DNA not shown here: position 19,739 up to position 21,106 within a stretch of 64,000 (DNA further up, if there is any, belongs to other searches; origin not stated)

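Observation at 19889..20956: PRTase-HAD fusion protein inside a glycan locus: candidate glycan phosphoribosyltransferase/phosphatase (ribofuranose-installing module)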

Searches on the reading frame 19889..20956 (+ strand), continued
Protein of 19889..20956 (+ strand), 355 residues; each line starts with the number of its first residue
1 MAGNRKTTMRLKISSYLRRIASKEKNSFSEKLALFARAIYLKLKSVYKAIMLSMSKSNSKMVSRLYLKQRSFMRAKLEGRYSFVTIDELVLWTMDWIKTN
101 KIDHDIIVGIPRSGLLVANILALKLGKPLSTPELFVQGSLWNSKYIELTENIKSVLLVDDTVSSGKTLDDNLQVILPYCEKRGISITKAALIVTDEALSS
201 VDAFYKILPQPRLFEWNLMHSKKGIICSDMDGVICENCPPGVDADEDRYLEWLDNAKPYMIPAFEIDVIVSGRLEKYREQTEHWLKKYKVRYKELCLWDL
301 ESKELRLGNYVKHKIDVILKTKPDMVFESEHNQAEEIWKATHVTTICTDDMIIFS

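Call 56: get_annotated_region(hit=H19, flank=12000)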
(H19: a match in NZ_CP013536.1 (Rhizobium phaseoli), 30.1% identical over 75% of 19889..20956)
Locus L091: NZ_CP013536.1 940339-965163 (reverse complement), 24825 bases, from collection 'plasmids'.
description: Rhizobium phaseoli strain R650 plasmid pRphaR650d, complete sequence
organism: Rhizobium phaseoli (NCBI taxid 396)
taxonomy: Bacteria; Pseudomonadota; Alphaproteobacteria; Hyphomicrobiales; Rhizobiaceae; Rhizobium; Rhizobium phaseoli
host: -; source: Phaseolus vulgaris,Whole organism,Legume rhizosphere,legume-root nodule; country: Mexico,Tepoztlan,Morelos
typing (MOB-suite, as given by PLSDB): non-mobilizable
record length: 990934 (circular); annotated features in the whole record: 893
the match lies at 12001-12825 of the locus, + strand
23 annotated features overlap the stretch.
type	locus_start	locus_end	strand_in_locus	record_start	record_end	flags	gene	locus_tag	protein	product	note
CDS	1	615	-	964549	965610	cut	-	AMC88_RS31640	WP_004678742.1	ABC transporter permease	GO:0008643 - carbohydrate transport [Evidence IEA]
CDS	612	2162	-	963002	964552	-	-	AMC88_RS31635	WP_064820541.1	sugar ABC transporter ATP-binding protein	-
CDS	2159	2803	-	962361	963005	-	-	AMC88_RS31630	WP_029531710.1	DUF2291 domain-containing protein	-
CDS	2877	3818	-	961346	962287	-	-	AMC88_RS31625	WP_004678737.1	D-ribose ABC transporter substrate-binding protein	-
CDS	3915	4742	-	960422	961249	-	-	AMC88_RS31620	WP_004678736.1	phosphogluconate dehydrogenase C-terminal domain-containing protein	-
CDS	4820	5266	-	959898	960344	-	-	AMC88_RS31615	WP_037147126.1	RpiB/LacA/LacB family sugar-phosphate isomerase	-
CDS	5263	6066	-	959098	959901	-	-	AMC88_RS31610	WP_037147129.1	triose-phosphate isomerase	-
CDS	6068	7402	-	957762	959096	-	-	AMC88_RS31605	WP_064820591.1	four-carbon acid sugar kinase family protein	-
CDS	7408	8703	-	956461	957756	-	oiaX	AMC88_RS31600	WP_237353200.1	3-oxo-isoapionate-4-phosphate decarboxylase OiaX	GO:0005975 - carbohydrate metabolic process [Evidence IEA]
CDS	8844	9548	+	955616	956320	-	-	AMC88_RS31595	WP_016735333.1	transcriptional regulator NanR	-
CDS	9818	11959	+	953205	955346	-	-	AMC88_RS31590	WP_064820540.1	caspase family protein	GO:0006508 - proteolysis [Evidence IEA]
CDS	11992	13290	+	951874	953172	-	-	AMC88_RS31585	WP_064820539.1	phosphoribosyltransferase family protein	GO:0009116 - nucleoside metabolic process [Evidence IEA]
CDS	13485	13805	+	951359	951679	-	-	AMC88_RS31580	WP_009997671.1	hypothetical protein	-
CDS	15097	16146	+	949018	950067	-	-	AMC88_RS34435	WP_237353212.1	glycosyltransferase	-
CDS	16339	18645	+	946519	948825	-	tssI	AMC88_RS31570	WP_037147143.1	type VI secretion system tip protein VgrG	GO:0033103 - protein secretion by the type VI secretion system [Evidence IEA]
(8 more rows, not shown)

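Call 57: get_annotated_region(hit=H1, flank=10000)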
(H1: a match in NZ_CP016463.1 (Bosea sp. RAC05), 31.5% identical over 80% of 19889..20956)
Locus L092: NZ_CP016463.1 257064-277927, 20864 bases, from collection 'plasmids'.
description: Bosea sp. RAC05 plasmid pBSY19_1, complete sequence
organism: Bosea sp. RAC05 (NCBI taxid 1842539)
taxonomy: Bacteria; Pseudomonadota; Alphaproteobacteria; Hyphomicrobiales; Boseaceae; Bosea; Bosea sp. RAC05
host: -; source: Microbial isolate,Algal phycosphere; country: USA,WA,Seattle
typing (MOB-suite, as given by PLSDB): non-mobilizable
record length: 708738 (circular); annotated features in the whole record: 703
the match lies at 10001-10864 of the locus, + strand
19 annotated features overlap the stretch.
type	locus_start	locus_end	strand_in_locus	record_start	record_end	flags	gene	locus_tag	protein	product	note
CDS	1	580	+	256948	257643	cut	-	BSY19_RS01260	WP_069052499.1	hypothetical protein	-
CDS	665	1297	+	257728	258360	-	-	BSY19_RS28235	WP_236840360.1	hypothetical protein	-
CDS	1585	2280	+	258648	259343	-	-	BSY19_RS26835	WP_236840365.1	type I-E CRISPR-associated protein Cas6/Cse3/CasE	-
CDS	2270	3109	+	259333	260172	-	-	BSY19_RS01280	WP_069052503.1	hypothetical protein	-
CDS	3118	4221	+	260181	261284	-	-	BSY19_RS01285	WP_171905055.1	RAMP superfamily CRISPR-associated protein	-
CDS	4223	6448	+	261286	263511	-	-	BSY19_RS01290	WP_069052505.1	helicase C-terminal domain-containing protein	GO:0006139 - nucleobase-containing compound metabolic process [Evidence IEA]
CDS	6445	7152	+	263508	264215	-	-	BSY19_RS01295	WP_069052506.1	hypothetical protein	-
CDS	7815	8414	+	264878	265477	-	-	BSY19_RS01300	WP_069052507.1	methyltransferase domain-containing protein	-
CDS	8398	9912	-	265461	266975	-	-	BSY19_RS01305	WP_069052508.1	lipopolysaccharide biosynthesis protein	-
CDS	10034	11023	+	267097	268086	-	-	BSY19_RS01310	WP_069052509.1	phosphoribosyltransferase family protein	GO:0009116 - nucleoside metabolic process [Evidence IEA]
CDS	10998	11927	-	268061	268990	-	-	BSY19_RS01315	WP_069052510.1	glycosyltransferase family A protein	-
CDS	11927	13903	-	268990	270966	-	-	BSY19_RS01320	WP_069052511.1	hypothetical protein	-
CDS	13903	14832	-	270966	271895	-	-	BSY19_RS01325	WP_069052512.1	glycosyltransferase family 2 protein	-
CDS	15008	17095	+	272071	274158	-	-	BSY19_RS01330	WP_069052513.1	hypothetical protein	-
CDS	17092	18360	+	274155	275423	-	-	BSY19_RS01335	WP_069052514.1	glycosyltransferase family 4 protein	-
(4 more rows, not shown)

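Call 58: get_annotated_region(hit=H11, flank=10000)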
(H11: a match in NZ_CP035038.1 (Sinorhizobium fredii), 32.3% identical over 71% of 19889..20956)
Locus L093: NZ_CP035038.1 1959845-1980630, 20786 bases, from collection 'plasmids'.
description: Sinorhizobium fredii strain SMH12 plasmid psfSMH12a, complete sequence
organism: Sinorhizobium fredii (NCBI taxid 380)
taxonomy: Bacteria; Pseudomonadota; Alphaproteobacteria; Hyphomicrobiales; Rhizobiaceae; Sinorhizobium; Sinorhizobium fredii
host: -; source: single cell,soil; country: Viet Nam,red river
typing (MOB-suite, as given by PLSDB): conjugative; relaxase MOBQ; mating-pair formation MPF_T
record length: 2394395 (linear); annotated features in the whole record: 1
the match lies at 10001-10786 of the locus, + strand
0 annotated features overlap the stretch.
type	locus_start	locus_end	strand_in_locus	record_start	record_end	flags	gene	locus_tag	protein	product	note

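Call 59: get_annotated_region(hit=H5, flank=10000)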
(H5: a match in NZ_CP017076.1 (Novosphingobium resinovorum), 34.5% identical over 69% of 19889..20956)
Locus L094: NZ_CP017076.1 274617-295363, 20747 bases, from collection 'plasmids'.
description: Novosphingobium resinovorum strain SA1 plasmid pSA1
organism: Novosphingobium resinovorum (NCBI taxid 158500)
taxonomy: Bacteria; Pseudomonadota; Alphaproteobacteria; Sphingomonadales; Sphingomonadaceae; Novosphingobium; Novosphingobium resinovorum
host: -; source: single cell,soil; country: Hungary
typing (MOB-suite, as given by PLSDB): conjugative; relaxase MOBP; mating-pair formation MPF_T
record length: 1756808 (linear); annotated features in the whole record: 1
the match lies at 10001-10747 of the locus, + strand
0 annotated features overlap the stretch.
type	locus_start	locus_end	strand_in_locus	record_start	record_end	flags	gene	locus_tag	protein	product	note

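Call 61: search_protein_families(library=pfam, proteins=[L093:269-1159:+, L093:1156-2172:+, L093:2917-4908:+, L093:5145-6614:-, L093:7122-7931:+, L093:7928-9460:+, L093:9935-10930:+, L093:10962-12488:-, L093:12881-14371:+, L093:15415-16548:+], max_evalue=0.0001)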
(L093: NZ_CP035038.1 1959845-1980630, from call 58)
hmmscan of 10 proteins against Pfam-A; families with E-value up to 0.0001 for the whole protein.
L093:269-1159:+ (296 aa): 2 families
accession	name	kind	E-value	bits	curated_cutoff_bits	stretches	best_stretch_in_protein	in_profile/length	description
PF13145.12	Rotamase_2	-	3.3e-20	73.5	27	1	118-246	1-120/121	PPIC-type PPIASE domain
PF00639.27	Rotamase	-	6.6e-05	24.2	21.7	0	192-232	55-96/97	PPIC-type PPIASE domain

L093:1156-2172:+ (338 aa): 2 families
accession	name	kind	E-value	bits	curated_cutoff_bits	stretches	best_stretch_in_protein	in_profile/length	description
PF13795.12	HupE_UreJ_2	-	9.9e-48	162.2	24.5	1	152-303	1-154/156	HupE / UreJ protein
PF04955.18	HupE_UreJ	-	3.5e-05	23.8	23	1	154-287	23-155/179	HupE / UreJ protein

L093:2917-4908:+ (663 aa): 1 family
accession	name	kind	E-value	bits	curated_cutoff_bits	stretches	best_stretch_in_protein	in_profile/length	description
PF12228.14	DUF3604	-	1.1e-247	823.7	20.4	1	73-661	3-591/591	Protein of unknown function (DUF3604)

L093:5145-6614:- (489 aa): 3 families
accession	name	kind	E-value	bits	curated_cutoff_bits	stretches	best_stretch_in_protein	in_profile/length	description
PF05598.16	DUF772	-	3.3e-17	62.7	23.1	1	66-134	1-73/74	Transposase domain (DUF772)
PF01609.27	DDE_Tnp_1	-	1.1e-15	58.4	23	1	244-471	23-200/200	Transposase DDE domain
PF13751.12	DDE_Tnp_1_6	-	4.1e-14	53.4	25.1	1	358-474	1-124/125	Transposase DDE domain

L093:7122-7931:+ (269 aa): 1 family
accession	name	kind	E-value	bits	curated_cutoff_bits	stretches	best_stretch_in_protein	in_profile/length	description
PF02397.22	Bac_transf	-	9.5e-38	129.9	27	1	67-251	1-176/179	Bacterial sugar transferase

L093:7928-9460:+ (510 aa): 1 family
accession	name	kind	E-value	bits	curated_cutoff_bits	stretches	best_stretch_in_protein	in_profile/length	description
PF05199.19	GMC_oxred_C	-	2.5e-16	60.9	24.6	1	436-496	79-138/139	GMC oxidoreductase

L093:9935-10930:+ (331 aa): 1 family
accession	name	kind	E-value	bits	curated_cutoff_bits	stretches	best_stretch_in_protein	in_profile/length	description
PF00156.33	Pribosyltran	-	3.6e-05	23.6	26.3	1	10-133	15-139/158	Phosphoribosyl transferase domain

L093:10962-12488:- (508 aa): 2 families
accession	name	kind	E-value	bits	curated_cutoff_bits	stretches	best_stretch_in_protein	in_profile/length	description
PF13440.11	Polysacc_synt_3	-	3.6e-84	282.9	23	1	51-341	1-291/293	Polysaccharide biosynthesis protein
PF01943.22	Polysacc_synt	-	8.3e-36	124.3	28.2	1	28-293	2-273/274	Polysaccharide biosynthesis protein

L093:12881-14371:+ (496 aa): 0 families

L093:15415-16548:+ (377 aa): 2 families
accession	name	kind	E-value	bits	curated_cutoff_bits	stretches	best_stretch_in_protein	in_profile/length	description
PF12762.13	DDE_Tnp_IS1595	-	3.8e-32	111.8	27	1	156-314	1-152/153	ISXO2-like transposase domain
PF12760.12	Zn_ribbon_IS1595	-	6.2e-11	42.5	25.4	1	36-89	2-44/46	Transposase zinc-ribbon domain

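Call 71: search_protein_families(library=padloc, proteins=[window:19889-20956:+], max_evalue=0.01)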
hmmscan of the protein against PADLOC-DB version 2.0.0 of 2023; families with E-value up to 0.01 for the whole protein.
window:19889-20956:+ (355 aa): 1 family
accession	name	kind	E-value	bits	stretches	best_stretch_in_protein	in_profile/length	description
PDLC02935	PRTase_III-A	-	2.1e-05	22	1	111-206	122-180/290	-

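Call 78: find_encoding_contigs(protein=window:19889-20956:+, flank=2000, max_places=3)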
Protein window:19889-20956:+ (355 aa): 11 contigs read that carry it; 1 place shown.
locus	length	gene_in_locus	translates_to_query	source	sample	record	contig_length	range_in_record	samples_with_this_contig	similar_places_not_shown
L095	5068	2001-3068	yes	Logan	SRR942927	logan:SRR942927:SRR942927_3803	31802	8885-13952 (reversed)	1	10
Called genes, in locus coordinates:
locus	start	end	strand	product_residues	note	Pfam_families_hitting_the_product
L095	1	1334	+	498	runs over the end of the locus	PF01943:Polysacc_synt, PF13440:Polysacc_synt_3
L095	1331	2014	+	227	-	PF13489:Methyltransf_23, PF05175:MTS (weak), PF07021:MetW, PF13847:Methyltransf_31, PF08241:Methyltransf_11, PF08242:Methyltransf_12, PF13649:Methyltransf_25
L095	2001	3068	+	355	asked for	PF00156:Pribosyltran (weak)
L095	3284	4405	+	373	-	PF13439:Glyco_transf_4, PF00534:Glycos_transf_1, PF13692:Glyco_trans_1_4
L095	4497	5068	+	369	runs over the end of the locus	PF13439:Glyco_transf_4, PF20706:GT4-conflict, PF00534:Glycos_transf_1, PF13692:Glyco_trans_1_4, PF13524:Glyco_trans_1_2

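Call 93: search_protein_families(library=pfam, proteins=[L038:7899-10025:+, L038:10013-11920:+, L038:6858-7835:+, L015:4321-7473:+, L015:8942-9880:+, L039:5810-7720:+, L039:9217-10500:-, L039:10854-13736:-, L018:3891-4823:+, L018:5950-6915:+], max_evalue=0.001)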
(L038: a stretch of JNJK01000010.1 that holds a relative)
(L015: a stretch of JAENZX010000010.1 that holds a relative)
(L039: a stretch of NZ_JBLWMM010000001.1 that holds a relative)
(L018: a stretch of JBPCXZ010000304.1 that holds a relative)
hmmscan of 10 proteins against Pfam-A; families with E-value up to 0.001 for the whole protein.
L038:7899-10025:+ (708 aa): 2 families
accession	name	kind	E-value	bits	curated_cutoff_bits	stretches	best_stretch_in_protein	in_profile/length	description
PF05050.19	Methyltransf_21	-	9.1e-08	32.8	22.7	1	594-667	92-171/173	Methyltransferase FkbM domain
PF00156.33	Pribosyltran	-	5.7e-05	22.9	26.3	1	23-119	17-120/158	Phosphoribosyl transferase domain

L038:10013-11920:+ (635 aa): 1 family
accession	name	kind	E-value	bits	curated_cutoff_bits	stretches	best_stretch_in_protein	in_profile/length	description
PF04991.19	LicD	-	3.7e-24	86.5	22.6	1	54-297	1-227/227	LicD family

L038:6858-7835:+ (325 aa): 1 family
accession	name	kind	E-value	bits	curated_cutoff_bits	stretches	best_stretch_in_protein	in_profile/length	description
PF04991.19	LicD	-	2.7e-32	113.1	22.6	1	44-280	1-227/227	LicD family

L015:4321-7473:+ (1050 aa): 7 families
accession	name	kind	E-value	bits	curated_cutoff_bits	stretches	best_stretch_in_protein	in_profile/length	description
PF04851.21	ResIII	-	2.9e-35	122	22.5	1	324-479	2-164/164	Type III restriction enzyme, res subunit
PF11907.13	DUF3427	-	8.3e-30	104.4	27.7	1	844-1040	78-274/280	Domain of unknown function (DUF3427)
PF00271.37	Helicase_C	-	4.8e-13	49.8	23.5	1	566-658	17-109/110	Helicase conserved C-terminal domain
PF13091.12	PLDc_2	-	9.5e-12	45.3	27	1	154-284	7-132/132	PLD-like domain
PF18766.7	SWI2_SNF2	-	4.4e-11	43.3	26.7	1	331-520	7-197/221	SWI2/SNF2 ATPase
PF09565.16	RE_NgoFVII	-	1.8e-10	40.8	23.8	1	194-279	57-147/162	NgoFVII restriction endonuclease N-terminal PLD domain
PF00270.35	DEAD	-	1.3e-07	32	26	1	328-478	2-161/167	DEAD/DEAH box helicase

L015:8942-9880:+ (312 aa): 3 families
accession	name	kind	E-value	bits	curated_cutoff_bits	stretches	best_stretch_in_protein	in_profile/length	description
PF08546.17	ApbA_C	-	3.8e-34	118.2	22.7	1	182-309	2-125/125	Ketopantoate reductase PanE/ApbA C terminal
PF02558.23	ApbA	-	7.4e-29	100.8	22.2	1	3-150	1-145/150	Ketopantoate reductase PanE/ApbA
PF01210.29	NAD_Gly3P_dh_N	-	0.00067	20.1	23.1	0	3-106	2-105/158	NAD-dependent glycerol-3-phosphate dehydrogenase N-terminus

L039:5810-7720:+ (636 aa): 2 families
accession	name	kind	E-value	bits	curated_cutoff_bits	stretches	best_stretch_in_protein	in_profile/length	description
PF13229.12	Beta_helix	-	2.1e-16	60.4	25.9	2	266-381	12-115/158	Right handed beta helix region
PF05048.19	NosD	-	6.2e-14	52.4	23.6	2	412-522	67-168/212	Periplasmic copper-binding protein (NosD)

L039:9217-10500:- (427 aa): 3 families
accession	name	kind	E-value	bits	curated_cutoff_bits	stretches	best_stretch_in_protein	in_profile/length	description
PF00208.27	ELFV_dehydrog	-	3.8e-72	243.3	23.4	1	192-424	1-241/241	Glutamate/Leucine/Phenylalanine/Valine dehydrogenase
PF02812.23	ELFV_dehydrog_N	-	2.9e-56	189.1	25.3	1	46-173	1-128/129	Glu/Leu/Phe/Val dehydrogenase, dimerisation domain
PF05088.18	Bac_GDH_CD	-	0.00018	20.6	22.8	0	314-363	398-447/497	Bacterial NAD-glutamate dehydrogenase, catalytic domain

L039:10854-13736:- (960 aa): 10 families
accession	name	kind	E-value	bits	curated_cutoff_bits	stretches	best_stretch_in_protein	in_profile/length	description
PF15915.11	BAT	-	1.4e-32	113.1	25.8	1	741-886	4-149/156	GAF and HTH_10 associated domain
PF13185.12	GAF_2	-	1.8e-23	83.7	28.6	2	584-726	2-135/136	GAF domain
PF04967.18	HTH_10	-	3.4e-18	65.6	23.1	1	897-949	1-53/53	HTH DNA binding domain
PF08448.16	PAS_4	-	1.1e-14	55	23.1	1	162-269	5-109/110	PAS fold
PF00072.30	Response_reg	-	1.9e-13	51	30.2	1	21-118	1-98/111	Response regulator receiver domain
PF13426.13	PAS_9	-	4.3e-11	43.5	27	1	164-267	3-103/103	PAS domain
PF13492.12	GAF_3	-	1.4e-10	42.1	27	1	411-541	3-128/129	GAF domain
PF00989.32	PAS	-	1.7e-10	41.3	22.6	1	153-259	2-107/113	PAS fold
PF01590.32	GAF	-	7e-09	36.8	22.4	0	632-726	44-133/133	GAF domain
PF13188.13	PAS_8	-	2.5e-05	24.5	21.8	0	153-212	2-59/65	PAS domain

L018:3891-4823:+ (310 aa): 1 family
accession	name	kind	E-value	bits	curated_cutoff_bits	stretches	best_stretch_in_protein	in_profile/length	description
PF04892.17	VanZ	-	5.5e-05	24.2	30.1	1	36-113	54-124/126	VanZ like family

L018:5950-6915:+ (321 aa): 3 families
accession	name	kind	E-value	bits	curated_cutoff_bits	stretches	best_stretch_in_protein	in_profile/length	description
PF02826.25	2-Hacid_dh_C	-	1.1e-47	162.1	25.1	1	109-284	2-178/178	D-isomer specific 2-hydroxyacid dehydrogenase, NAD binding domain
PF00389.36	2-Hacid_dh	-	6e-11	42.6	24.6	1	21-314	13-132/134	D-isomer specific 2-hydroxyacid dehydrogenase, catalytic domain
PF03446.21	NAD_binding_2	-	0.00018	22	21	1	142-249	1-109/161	NAD binding domain of 6-phosphogluconate dehydrogenase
